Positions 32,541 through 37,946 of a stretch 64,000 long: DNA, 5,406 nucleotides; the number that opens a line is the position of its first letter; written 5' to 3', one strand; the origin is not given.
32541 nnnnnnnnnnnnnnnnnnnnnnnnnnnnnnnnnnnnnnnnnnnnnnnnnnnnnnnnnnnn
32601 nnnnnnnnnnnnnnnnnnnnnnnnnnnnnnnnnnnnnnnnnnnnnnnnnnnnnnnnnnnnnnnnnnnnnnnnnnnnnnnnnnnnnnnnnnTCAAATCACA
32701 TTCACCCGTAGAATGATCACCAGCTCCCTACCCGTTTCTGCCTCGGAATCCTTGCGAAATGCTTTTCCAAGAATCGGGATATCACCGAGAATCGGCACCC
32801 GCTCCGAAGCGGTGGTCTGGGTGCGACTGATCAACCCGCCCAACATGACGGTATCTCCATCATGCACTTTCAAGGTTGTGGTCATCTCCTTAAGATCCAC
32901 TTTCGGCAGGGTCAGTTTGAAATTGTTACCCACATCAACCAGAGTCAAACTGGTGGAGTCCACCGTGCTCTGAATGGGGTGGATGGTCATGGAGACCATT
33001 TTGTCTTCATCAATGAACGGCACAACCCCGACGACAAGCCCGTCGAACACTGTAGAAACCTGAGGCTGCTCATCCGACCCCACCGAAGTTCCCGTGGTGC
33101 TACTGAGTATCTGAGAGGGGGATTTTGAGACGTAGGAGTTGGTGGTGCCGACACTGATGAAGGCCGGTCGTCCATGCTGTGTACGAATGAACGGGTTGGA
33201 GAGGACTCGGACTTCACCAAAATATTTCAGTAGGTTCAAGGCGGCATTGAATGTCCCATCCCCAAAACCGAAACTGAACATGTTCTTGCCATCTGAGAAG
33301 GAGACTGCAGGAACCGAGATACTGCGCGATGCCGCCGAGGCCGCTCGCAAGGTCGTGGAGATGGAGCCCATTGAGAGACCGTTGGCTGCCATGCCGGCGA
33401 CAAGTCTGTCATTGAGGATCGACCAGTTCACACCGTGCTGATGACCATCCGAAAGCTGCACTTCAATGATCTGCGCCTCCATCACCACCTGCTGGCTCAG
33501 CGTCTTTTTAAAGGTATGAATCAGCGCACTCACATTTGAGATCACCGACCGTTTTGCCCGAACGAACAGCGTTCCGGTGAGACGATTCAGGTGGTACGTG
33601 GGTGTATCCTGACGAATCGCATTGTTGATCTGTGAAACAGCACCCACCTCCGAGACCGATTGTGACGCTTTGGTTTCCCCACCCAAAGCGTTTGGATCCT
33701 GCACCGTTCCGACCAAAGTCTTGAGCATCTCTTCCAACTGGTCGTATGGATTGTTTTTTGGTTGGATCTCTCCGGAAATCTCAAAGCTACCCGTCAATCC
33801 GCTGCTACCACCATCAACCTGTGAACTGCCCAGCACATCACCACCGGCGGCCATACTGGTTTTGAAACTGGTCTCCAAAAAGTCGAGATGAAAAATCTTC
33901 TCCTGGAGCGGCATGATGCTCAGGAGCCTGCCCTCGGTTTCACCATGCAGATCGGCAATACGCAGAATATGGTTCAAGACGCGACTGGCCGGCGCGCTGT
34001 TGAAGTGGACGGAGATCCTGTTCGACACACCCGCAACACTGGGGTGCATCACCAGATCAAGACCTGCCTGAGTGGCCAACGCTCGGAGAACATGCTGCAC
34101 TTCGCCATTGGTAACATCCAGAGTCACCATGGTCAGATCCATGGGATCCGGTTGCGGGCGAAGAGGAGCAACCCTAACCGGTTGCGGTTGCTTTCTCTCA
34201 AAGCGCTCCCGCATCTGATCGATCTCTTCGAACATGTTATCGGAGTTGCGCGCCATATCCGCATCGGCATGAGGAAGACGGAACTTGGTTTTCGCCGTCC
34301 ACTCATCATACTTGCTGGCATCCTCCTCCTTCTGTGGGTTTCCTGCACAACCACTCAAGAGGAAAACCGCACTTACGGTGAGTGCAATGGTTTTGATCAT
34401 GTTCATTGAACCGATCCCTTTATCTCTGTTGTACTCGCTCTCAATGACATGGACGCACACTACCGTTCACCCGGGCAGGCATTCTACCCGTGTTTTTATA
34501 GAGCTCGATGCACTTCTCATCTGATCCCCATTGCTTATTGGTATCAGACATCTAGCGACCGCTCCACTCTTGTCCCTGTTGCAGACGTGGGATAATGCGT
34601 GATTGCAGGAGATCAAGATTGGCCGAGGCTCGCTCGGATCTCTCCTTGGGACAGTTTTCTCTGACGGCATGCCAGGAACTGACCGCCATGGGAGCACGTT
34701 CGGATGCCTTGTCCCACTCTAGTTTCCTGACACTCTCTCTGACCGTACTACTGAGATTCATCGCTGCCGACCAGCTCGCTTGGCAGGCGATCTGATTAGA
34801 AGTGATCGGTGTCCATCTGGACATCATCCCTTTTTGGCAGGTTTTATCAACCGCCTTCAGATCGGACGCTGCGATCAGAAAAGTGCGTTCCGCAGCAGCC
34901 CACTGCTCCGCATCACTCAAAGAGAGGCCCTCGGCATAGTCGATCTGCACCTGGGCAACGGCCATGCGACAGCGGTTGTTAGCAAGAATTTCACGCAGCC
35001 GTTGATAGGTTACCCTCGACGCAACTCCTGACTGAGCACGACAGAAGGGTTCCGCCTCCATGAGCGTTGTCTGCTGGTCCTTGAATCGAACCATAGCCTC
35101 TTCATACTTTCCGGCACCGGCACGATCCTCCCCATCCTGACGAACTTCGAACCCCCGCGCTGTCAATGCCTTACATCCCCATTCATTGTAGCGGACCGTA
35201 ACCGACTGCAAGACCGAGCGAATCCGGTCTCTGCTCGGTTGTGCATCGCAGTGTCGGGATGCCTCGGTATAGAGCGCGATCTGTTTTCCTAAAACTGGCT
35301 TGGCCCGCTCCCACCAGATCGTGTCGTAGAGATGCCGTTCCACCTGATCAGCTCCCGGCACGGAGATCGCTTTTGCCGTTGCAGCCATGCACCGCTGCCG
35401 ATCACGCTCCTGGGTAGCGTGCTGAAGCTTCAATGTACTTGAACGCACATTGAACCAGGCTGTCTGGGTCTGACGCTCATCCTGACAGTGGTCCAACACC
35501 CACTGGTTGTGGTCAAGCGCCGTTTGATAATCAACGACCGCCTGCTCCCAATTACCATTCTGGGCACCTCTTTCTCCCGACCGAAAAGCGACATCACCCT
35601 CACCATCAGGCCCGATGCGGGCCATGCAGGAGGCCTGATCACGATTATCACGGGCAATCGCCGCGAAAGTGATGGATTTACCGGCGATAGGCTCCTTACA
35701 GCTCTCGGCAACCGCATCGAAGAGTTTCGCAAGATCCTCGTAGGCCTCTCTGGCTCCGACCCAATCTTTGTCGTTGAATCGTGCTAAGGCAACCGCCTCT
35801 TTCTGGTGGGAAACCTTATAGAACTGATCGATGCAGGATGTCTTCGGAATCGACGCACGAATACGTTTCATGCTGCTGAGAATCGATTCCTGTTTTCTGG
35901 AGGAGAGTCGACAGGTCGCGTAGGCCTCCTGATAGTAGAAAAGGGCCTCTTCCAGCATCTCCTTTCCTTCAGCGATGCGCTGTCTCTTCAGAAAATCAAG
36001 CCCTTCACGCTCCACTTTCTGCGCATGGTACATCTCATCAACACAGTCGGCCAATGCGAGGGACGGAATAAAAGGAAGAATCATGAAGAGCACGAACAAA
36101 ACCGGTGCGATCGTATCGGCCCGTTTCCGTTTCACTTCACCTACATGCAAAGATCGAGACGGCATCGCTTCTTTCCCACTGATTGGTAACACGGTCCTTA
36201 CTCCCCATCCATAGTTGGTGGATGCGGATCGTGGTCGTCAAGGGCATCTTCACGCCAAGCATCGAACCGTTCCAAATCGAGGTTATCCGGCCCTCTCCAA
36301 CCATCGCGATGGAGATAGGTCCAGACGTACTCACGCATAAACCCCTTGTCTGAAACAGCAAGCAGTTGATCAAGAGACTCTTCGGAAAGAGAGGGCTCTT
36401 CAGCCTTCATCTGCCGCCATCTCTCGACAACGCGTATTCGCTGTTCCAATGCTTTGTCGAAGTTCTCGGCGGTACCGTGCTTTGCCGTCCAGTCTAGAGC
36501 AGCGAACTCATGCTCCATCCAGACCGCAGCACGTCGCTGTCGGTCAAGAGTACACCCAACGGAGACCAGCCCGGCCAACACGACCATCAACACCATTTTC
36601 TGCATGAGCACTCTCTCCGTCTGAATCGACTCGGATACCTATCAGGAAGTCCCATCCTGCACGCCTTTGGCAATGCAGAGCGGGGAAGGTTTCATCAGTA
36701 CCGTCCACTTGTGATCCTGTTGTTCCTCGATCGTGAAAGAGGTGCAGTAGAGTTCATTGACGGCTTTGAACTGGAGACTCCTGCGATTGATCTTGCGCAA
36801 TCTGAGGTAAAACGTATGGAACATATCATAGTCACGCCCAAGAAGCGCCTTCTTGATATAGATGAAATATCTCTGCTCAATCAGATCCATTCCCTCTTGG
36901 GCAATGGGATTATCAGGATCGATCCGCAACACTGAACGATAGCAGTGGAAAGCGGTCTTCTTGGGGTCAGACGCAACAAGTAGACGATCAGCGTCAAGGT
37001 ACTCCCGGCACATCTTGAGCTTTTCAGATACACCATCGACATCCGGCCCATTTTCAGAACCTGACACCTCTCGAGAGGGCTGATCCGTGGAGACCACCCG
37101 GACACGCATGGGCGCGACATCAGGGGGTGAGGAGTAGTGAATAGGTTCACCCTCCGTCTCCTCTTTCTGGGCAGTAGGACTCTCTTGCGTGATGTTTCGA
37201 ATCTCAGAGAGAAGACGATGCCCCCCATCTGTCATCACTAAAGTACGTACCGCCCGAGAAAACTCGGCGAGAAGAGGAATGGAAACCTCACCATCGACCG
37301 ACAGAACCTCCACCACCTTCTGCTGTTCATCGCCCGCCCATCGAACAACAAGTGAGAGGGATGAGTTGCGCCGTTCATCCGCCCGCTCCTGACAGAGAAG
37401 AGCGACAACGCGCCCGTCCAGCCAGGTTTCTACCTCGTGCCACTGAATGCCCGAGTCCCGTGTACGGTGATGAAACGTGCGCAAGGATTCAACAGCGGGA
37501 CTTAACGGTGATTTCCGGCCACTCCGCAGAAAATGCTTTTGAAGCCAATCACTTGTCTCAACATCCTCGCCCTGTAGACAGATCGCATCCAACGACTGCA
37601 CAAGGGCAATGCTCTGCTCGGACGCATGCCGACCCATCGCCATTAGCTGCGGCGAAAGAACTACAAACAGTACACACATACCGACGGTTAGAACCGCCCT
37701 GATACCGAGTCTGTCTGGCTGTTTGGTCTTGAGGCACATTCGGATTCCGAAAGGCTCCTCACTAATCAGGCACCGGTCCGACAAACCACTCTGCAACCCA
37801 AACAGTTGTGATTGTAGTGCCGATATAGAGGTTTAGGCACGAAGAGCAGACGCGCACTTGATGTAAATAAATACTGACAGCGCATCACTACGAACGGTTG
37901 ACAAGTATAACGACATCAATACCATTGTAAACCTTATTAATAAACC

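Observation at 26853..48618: Type IV filament locus mixing MSHA and T2SS hallmarks, in two divergent operons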

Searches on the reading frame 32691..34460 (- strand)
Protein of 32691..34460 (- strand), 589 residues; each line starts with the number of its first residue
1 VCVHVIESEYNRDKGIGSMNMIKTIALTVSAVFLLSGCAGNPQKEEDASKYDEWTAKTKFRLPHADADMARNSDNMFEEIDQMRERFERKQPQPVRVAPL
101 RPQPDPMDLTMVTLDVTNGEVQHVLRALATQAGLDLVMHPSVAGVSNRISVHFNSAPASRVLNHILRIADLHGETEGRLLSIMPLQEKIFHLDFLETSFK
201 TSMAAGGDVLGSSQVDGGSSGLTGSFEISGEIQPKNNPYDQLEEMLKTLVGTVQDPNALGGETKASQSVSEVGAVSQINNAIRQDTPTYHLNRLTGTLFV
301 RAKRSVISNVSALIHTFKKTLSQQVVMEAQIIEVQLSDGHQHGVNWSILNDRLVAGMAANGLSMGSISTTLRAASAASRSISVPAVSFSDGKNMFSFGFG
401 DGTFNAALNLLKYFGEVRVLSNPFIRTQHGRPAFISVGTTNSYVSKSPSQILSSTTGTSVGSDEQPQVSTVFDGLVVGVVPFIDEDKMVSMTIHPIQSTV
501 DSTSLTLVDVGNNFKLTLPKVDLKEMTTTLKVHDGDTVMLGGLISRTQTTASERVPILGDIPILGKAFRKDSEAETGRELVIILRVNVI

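Call 3: search_protein_families(library=pfam, proteins=[window:32691-34460:-], max_evalue=0.01)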
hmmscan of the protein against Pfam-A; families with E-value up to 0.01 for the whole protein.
window:32691-34460:- (589 aa): 2 families
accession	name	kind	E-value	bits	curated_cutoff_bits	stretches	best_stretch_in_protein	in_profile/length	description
PF00263.26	Secretin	-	5.6e-33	114.4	27.5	1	412-589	3-168/169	Bacterial type II and III secretion system protein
PF07660.19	STN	-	0.00022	21.4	28.4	0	144-182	11-49/52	Secretin and TonB N terminus short domain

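Call 5: search_protein_families(library=ncbifam, proteins=[window:32691-34460:-], max_evalue=0.01)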
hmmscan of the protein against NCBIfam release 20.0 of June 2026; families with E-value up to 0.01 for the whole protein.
window:32691-34460:- (589 aa): 9 families
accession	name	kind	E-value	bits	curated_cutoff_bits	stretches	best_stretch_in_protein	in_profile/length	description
TIGR02519.1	pilus_MshL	equivalog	9.7e-83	277.5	250.2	1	289-589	1-290/290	pilus (MSHA type) biogenesis protein MshL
TIGR02517.1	type_II_gspD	equivalog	6.9e-43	147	351.35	1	243-589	247-590/600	type II secretion system secretin GspD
TIGR02515.1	IV_pilus_PilQ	subfamily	1.7e-37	129.5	284.35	2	288-584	136-422/428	type IV pilus secretin PilQ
NF010083.0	PRK13568.1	equivalog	1.3e-26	93.4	554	2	520-585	348-413/419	DNA uptake porin HofQ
NF042912.1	Amuc_1098_fam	equivalog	1.9e-24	85.7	750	2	495-589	701-796/805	Amuc_1098 family type IV pilus outer membrane protein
TIGR02516.1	type_III_yscC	equivalog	5e-22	78.1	238.45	1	292-588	204-460/463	type III secretion system outer membrane ring subunit SctC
NF007851.2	PRK10560.1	exception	1.3e-20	73.6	598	2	292-584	149-404/412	DNA uptake porin HofQ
TIGR02520.1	pilus_B_mal_scr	equivalog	1.7e-18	66.5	287.65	1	149-553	122-482/513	PilN family type IVB pilus formation outer membrane protein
NF011873.0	PRK15346.1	equivalog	5e-13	48.5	524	1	514-574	419-479/499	EscC/YscC/HrcC family type III secretion system outer membrane ring protein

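Call 42: search_solved_structures(query=window:32691-34460:-, max_evalue=0.00001)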
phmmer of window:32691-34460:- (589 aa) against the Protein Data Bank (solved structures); distinct sequences matched with E-value up to 0.00001: 20.
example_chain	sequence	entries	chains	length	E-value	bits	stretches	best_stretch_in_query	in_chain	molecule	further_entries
6hcg_A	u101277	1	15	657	1.5e-18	70.2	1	295-589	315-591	Type II secretion system protein D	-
6w6m_A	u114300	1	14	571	5e-17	65.2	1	264-585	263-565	Type IV pilus secretin PilQ family protein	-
4av2_A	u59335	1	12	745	8.6e-16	61.1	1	291-585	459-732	TYPE IV PILUS BIOGENESIS AND COMPETENCE PROTEIN PILQ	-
9sh1_A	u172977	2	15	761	9.5e-16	60.9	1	291-585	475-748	Type IV pilus biogenesis and competence protein PilQ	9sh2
5wln_G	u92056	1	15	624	1.4e-14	57.1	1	305-588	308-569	Type II secretion system protein D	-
6i1x_A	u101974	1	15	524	2.3e-14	56.4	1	292-588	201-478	Type II secretion system protein D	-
3jc8_Qa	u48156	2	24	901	2.4e-14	56.4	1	290-585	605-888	PilQ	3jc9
5wq7_A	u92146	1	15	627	3.5e-14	55.8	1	284-589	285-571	Putative type II secretion system protein D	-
9k8v_A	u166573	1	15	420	2e-12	50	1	321-588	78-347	General secretion pathway protein D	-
9x0w_A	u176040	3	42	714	1.1e-11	47.6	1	342-585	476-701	Fimbrial assembly protein PilQ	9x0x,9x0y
6ve2_A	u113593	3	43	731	1.2e-11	47.5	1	342-585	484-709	Fimbrial assembly protein PilQ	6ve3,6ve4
5w68_A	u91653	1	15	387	1.3e-11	47.3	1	294-588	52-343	Putative type II secretion protein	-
5wq9_A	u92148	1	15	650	3.4e-11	45.9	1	321-588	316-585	Type II secretion system protein D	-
5wq8_A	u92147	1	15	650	4.9e-11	45.4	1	301-588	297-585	Type II secretion system protein D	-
5zdh_A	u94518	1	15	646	1.5e-10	43.8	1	295-588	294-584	Type II secretion system protein D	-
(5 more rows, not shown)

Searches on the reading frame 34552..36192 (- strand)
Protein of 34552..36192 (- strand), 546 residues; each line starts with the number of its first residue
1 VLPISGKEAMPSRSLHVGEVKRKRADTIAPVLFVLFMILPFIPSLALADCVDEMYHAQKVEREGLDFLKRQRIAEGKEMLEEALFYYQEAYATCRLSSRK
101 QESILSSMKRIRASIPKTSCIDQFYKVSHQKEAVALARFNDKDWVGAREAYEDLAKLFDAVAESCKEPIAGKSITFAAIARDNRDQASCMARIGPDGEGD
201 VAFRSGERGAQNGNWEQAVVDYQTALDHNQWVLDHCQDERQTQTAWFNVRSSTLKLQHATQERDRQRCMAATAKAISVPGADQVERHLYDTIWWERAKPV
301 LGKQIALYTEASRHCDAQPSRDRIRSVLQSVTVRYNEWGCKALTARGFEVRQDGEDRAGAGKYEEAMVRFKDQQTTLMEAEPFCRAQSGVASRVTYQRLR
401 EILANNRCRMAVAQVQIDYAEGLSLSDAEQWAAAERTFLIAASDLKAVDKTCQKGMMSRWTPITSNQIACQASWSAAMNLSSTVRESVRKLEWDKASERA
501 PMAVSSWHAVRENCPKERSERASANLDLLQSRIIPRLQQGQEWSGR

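Call 3: search_protein_families(library=pfam, proteins=[window:34552-36192:-], max_evalue=0.01)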
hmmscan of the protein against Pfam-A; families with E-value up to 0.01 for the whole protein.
window:34552-36192:- (546 aa): 1 family
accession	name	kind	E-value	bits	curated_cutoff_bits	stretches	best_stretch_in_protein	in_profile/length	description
PF00515.34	TPR_1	-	0.0016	18.6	27.8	0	211-229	13-31/34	Tetratricopeptide repeat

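Call 5: search_protein_families(library=ncbifam, proteins=[window:34552-36192:-], max_evalue=0.01)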
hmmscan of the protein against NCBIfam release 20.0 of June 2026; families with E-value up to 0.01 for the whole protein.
window:34552-36192:- (546 aa): 0 families

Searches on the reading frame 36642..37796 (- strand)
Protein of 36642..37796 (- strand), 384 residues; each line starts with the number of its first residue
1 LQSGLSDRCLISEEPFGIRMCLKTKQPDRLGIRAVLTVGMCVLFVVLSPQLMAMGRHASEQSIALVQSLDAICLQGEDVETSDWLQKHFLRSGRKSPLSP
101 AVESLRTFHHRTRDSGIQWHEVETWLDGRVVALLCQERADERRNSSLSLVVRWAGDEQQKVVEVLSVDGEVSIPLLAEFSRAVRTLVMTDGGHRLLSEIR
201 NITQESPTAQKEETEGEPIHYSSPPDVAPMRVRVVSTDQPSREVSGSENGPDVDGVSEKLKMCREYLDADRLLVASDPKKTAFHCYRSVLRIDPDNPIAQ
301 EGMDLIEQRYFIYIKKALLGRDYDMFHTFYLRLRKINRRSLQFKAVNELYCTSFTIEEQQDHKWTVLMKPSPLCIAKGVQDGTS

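Call 3: search_protein_families(library=pfam, proteins=[window:36642-37796:-], max_evalue=0.01)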
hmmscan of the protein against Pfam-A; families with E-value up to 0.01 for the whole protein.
window:36642-37796:- (384 aa): 0 families

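Call 5: search_protein_families(library=ncbifam, proteins=[window:36642-37796:-], max_evalue=0.01)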
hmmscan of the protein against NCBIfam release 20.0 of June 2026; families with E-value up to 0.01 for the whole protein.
window:36642-37796:- (384 aa): 1 family
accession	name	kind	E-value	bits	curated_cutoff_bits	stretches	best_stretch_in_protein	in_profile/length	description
NF042912.1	Amuc_1098_fam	equivalog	0.0027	15.8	750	1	247-317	146-209/805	Amuc_1098 family type IV pilus outer membrane protein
